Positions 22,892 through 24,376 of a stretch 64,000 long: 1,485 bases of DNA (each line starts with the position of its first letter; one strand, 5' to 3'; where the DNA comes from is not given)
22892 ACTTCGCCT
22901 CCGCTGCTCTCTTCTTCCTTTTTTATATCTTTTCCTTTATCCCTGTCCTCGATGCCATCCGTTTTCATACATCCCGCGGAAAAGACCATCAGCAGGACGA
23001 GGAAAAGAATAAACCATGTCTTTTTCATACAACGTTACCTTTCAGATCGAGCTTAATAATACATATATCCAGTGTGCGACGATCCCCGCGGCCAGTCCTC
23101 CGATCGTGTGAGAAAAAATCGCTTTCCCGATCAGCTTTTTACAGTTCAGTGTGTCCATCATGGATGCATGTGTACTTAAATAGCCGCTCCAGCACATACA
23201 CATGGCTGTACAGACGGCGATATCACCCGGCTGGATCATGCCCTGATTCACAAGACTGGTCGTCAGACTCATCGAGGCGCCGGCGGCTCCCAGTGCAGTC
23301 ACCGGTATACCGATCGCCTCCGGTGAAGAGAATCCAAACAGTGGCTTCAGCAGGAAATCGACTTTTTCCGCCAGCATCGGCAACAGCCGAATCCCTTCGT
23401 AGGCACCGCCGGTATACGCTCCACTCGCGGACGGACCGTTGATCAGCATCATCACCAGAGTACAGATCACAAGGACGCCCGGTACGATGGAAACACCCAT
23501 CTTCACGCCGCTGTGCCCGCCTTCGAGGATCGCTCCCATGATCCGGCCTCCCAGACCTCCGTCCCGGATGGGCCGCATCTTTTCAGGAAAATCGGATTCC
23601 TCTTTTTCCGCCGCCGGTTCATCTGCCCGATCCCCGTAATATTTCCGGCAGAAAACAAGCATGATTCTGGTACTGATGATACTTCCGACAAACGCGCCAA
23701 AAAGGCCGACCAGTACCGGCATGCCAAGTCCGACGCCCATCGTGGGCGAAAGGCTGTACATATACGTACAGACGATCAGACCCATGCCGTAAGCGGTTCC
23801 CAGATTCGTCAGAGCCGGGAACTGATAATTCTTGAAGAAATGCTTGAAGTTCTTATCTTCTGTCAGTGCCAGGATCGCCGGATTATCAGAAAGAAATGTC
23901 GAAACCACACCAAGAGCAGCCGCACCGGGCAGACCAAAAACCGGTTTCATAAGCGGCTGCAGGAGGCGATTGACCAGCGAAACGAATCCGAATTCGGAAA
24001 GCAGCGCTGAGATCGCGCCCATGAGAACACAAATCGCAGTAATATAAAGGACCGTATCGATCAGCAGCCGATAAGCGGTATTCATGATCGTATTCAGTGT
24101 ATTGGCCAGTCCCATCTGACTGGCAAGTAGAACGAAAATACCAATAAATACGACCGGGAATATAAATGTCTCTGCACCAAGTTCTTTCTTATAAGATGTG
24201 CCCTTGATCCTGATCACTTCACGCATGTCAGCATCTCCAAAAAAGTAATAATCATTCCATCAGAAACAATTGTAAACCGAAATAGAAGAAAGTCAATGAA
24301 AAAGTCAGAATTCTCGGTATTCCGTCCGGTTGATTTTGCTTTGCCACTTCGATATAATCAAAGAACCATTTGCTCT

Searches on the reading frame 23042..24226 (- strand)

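Call 41: search_protein_families(library=pfam, proteins=[window:23042-24226:-], max_evalue=0.00001)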
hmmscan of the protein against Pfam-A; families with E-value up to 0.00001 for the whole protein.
window:23042-24226:- (394 aa): 1 family
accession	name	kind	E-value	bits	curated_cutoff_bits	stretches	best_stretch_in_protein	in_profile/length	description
PF07670.19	Gate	-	5e-07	30.6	29.6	1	62-144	4-88/104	Nucleoside recognition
